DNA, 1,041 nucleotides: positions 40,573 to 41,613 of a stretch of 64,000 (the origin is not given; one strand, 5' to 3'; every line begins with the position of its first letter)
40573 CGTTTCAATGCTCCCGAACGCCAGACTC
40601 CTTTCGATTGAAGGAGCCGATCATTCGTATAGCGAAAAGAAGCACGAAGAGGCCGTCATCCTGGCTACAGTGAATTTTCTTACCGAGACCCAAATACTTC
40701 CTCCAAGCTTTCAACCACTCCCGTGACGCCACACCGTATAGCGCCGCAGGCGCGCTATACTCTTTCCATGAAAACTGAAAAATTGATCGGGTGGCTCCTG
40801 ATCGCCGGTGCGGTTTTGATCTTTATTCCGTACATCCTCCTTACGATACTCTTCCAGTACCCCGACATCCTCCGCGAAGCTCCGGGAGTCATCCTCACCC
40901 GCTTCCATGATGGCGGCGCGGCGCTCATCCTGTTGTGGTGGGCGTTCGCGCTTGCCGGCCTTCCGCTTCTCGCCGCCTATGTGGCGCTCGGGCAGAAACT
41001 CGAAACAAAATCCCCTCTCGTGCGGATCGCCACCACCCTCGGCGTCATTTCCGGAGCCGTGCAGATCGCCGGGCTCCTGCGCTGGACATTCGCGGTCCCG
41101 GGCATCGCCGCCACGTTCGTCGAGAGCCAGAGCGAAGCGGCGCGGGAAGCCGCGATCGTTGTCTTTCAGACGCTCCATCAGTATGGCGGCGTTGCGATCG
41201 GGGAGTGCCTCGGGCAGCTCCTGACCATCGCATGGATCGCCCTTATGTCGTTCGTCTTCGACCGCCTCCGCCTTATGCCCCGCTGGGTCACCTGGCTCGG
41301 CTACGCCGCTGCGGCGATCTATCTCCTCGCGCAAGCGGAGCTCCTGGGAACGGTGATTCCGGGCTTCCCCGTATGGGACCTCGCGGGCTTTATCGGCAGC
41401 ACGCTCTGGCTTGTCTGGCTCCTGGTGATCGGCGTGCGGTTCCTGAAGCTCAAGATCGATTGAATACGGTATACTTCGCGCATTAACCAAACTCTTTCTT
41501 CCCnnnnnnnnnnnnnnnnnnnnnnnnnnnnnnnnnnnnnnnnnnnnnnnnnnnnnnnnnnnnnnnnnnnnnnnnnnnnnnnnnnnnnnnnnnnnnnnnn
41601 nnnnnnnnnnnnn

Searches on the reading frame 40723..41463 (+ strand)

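Call 57: search_protein_families(library=pfam, max_evalue=0.01, proteins=[window:40723-41463:+])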
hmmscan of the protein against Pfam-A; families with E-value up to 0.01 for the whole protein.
window:40723-41463:+ (246 aa): 1 family
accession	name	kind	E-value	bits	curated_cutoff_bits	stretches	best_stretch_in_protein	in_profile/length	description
PF14329.11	DUF4386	-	4.4e-27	95.8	27.6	1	21-237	1-210/210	Domain of unknown function (DUF4386)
